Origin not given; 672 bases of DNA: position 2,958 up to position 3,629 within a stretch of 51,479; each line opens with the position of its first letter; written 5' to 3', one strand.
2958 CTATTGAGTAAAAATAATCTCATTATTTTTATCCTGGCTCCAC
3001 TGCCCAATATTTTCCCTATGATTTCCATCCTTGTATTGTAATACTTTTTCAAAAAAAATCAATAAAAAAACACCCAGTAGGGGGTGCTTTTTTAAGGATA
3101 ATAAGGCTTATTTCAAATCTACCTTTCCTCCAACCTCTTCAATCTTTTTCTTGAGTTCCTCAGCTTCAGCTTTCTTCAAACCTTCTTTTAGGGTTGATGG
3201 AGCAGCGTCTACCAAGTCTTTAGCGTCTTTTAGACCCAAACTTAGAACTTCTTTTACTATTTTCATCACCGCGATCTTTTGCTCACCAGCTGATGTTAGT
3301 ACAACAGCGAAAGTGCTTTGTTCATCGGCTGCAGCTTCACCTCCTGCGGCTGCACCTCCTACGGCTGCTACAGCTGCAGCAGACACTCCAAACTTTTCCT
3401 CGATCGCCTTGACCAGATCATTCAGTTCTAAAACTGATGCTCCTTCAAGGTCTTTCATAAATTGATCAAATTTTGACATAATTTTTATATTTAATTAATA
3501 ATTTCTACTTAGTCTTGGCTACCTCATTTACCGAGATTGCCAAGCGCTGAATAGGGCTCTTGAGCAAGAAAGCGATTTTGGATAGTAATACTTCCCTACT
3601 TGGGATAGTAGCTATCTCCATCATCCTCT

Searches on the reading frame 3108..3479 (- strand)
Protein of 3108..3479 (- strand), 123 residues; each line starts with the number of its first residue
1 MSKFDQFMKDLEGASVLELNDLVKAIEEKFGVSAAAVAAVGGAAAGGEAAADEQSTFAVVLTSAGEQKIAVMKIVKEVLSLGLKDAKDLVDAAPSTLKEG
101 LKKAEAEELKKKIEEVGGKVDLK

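Call 67: find_encoding_contigs(protein=window:3108-3479:-, flank=10000, max_places=2)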
Protein window:3108-3479:- (123 aa): 2 contigs read that carry it; 2 places shown.
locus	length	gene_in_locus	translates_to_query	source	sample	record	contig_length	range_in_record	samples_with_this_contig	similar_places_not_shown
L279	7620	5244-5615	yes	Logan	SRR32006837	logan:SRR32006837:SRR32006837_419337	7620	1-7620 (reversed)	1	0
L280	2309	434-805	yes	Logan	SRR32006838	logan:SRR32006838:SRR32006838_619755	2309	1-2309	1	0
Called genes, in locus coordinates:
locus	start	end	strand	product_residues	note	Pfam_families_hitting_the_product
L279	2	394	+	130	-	?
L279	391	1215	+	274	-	PF00535:Glycos_transf_2, PF10111:Glyco_tranf_2_2, PF13641:Glyco_tranf_2_3 (weak)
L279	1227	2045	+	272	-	PF01061:ABC2_membrane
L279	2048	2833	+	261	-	PF13175:AAA_15 (weak), PF13476:AAA_23 (weak), PF13555:AAA_29 (faint), PF00005:ABC_tran, PF13304:AAA_21 (faint)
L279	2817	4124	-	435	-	PF02397:Bac_transf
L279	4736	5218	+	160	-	PF00466:Ribosomal_L10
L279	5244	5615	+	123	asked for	PF16320:Ribosomal_L12_N, PF00542:Ribosomal_L12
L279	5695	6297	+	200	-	-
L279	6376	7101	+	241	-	PF05552:MS_channel_1st_1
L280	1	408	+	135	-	?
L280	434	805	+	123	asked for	PF16320:Ribosomal_L12_N, PF00542:Ribosomal_L12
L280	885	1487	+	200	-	-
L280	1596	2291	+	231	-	PF05552:MS_channel_1st_1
